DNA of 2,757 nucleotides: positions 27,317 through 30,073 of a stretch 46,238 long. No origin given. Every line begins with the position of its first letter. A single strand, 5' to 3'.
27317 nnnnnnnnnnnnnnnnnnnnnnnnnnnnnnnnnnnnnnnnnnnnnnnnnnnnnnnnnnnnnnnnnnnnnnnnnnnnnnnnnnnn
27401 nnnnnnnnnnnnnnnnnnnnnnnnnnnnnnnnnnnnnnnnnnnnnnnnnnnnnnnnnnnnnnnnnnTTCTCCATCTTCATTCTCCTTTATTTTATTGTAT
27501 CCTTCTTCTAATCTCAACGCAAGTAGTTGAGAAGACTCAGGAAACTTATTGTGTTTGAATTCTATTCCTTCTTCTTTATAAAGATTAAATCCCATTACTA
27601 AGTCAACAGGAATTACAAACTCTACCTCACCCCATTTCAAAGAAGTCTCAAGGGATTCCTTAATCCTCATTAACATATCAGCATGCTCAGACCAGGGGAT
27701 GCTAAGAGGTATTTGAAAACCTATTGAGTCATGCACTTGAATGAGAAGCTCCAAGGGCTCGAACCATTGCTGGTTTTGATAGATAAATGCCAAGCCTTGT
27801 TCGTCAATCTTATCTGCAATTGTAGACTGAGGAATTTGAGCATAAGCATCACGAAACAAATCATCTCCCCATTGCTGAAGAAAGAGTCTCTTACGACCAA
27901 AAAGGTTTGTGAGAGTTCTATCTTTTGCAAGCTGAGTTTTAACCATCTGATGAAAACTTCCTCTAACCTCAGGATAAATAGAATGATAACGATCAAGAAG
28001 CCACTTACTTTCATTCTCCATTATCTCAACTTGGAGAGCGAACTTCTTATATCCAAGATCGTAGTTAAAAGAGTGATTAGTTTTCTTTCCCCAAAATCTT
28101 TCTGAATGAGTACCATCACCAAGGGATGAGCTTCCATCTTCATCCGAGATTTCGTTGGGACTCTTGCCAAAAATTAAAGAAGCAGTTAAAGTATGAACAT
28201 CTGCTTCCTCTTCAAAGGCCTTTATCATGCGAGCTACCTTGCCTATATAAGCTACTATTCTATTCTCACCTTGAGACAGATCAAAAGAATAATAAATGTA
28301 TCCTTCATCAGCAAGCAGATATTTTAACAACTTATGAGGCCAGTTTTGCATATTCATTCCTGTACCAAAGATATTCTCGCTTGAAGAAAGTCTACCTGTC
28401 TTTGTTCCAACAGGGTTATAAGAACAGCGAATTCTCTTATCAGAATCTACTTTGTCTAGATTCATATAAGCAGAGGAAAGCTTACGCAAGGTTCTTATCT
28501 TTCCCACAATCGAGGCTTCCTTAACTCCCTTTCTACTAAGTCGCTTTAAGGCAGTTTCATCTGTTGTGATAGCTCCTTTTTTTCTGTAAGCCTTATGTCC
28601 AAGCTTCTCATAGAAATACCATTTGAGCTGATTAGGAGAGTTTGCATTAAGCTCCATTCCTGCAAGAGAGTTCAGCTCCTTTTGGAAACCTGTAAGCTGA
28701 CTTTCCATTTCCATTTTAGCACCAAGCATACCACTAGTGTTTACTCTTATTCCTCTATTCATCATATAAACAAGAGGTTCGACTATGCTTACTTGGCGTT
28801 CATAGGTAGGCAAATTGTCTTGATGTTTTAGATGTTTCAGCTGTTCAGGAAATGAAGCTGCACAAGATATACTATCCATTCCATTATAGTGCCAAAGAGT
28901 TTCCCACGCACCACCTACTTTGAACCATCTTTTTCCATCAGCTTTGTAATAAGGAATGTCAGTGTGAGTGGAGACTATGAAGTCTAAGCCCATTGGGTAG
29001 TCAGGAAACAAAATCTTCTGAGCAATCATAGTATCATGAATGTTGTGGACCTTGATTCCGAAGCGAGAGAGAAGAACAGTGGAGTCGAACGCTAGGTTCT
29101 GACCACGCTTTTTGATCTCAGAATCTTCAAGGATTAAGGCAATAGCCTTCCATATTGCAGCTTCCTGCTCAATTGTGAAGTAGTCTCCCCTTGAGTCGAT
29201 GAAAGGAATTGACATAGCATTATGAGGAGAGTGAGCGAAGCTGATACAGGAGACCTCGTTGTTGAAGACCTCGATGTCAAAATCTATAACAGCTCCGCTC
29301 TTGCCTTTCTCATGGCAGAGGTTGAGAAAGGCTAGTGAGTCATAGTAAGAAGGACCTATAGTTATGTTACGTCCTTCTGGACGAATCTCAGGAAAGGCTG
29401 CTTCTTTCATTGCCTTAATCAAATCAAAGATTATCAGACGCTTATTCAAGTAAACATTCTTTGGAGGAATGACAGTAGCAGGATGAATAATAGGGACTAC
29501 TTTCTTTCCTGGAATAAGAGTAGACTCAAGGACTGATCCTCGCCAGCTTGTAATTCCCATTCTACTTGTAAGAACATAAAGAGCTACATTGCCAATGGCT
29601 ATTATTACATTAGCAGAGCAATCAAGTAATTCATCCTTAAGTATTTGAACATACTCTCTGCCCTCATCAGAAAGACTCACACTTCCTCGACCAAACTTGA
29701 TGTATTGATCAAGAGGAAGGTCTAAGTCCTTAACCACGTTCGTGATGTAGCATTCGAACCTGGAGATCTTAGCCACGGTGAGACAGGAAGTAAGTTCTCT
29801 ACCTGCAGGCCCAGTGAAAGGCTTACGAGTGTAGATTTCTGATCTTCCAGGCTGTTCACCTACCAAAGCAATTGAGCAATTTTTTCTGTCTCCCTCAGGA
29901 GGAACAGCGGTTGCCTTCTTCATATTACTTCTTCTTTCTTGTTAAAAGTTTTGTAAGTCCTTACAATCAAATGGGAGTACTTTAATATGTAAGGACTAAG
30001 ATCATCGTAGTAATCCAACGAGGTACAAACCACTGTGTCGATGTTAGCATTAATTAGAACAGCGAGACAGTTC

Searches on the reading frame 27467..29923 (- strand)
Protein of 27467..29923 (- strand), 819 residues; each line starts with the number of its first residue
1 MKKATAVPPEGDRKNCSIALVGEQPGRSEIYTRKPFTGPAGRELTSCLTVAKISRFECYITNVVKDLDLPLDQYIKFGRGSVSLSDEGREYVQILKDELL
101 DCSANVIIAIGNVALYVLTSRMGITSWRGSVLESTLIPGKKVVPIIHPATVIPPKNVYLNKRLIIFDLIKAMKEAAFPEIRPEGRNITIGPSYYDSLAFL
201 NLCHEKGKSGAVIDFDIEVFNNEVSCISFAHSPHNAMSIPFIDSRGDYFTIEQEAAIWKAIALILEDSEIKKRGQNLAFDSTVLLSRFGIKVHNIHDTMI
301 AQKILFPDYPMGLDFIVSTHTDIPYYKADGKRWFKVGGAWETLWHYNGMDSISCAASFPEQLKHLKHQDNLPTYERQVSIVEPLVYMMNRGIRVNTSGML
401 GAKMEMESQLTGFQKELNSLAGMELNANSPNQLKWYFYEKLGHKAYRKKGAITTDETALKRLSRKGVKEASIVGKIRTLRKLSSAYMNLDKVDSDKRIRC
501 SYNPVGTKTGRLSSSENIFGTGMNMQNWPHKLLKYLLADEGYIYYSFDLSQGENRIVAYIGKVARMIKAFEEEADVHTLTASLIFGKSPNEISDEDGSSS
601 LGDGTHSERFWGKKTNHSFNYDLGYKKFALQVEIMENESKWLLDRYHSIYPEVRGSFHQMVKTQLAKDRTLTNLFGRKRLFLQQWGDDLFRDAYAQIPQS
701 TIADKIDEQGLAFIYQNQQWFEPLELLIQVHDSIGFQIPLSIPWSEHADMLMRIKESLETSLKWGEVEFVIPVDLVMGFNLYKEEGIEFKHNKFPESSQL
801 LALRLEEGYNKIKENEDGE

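Call 23: search_protein_families(library=pfam, proteins=[window:27467-29923:-], max_evalue=0.01)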
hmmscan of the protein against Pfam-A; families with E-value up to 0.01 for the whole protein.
window:27467-29923:- (819 aa): 3 families
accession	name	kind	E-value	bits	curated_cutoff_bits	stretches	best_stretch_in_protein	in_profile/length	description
PF00476.26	DNA_pol_A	-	4.8e-46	157.9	34.3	1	403-761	8-360/381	DNA polymerase family A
PF03167.25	UDG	-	5e-15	56.2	24.3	1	9-151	2-121/141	Uracil DNA glycosylase superfamily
PF01612.26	DNA_pol_A_exo1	-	9.6e-10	39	23.6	1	245-322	50-129/173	3'-5' exonuclease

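Call 59: search_dna_similar(query=window:27467-29923:-, collection=phages, mode=protein, max_rows=12)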
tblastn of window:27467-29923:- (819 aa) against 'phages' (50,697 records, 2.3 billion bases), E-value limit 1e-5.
Records with a match: 1967; places in all: 1967; records where one place covers at least 80% of the query: 27.
Best place of each record, by identity: <60% 1967.
By first word of the organism name: Mycobacterium 798; Vibrio 372; Microbacterium 287; Gordonia 96; Bacillus 86; Rhodococcus 45; Clostridium 44; Arthrobacter 38; Bacteriophage 28; Pseudomonas 19; and 47 more.
By host as written in the record: Mycobacterium smegmatis mc2 155 559; - 358; Microbacterium foliorum NRRL B-24224 129; Microbacterium foliorum NRRL B-24224 SEA 126; Mycobacterium smegmatis mc#155 118; Mycobacterium smegmatis mc2155 43; Gordonia terrae 3612 40; Rhodococcus erythropolis RIA 643 37; and 190 more.
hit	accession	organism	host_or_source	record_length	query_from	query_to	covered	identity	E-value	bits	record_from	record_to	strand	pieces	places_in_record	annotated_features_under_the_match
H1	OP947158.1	Desulfofustis phage LS06-2018-MD01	-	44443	1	812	99%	49.6%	0e+0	777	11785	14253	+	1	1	DNA polymerase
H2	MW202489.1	Bacteriophage sp.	Manatee Spring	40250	18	773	92%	28.9%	9e-74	269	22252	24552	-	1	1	DNA polymerase | hypothetical protein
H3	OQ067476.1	Caulobacter phage Kuura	Caulobacter sp.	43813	1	798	96%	27.1%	4e-31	265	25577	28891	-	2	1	DNA polymerase | hypothetical protein (x3)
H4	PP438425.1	Microcystis phage Mel-JY34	Microcystis elabens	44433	15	739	89%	26.8%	2e-69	256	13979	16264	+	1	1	DNA polymerase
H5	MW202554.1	Caudoviricetes sp.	Manatee Spring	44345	10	759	88%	26.4%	5e-20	173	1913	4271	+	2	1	DNA polymerase (x2)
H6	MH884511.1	Exiguobacterium phage vB_EalM-132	Exiguobacterium alkaliphilum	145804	13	780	94%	23.0%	3e-21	106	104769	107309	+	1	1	polA_1: DNA polymerase I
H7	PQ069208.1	Bacillus phage S4-1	Bacillus sp. S4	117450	13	780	94%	22.8%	6e-22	108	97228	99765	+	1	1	record has no annotation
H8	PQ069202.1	Bacillus phage C30-1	Bacillus sp. C30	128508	13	780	94%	22.8%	6e-22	108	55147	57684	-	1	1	record has no annotation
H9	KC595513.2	Bacillus phage Shanette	Bacillus cereus BGSC 6E1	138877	13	739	89%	23.5%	4e-23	112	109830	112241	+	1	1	DNA polymerase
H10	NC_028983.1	Bacillus phage Shanette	Bacillus cereus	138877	13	739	89%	23.5%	4e-23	112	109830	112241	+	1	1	DNA polymerase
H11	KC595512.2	Bacillus phage JL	Bacillus cereus BGSC 6E1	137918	13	739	89%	23.5%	5e-23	112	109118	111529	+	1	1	DNA polymerase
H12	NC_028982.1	Bacillus phage JL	Bacillus cereus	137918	13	739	89%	23.5%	5e-23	112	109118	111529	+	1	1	DNA polymerase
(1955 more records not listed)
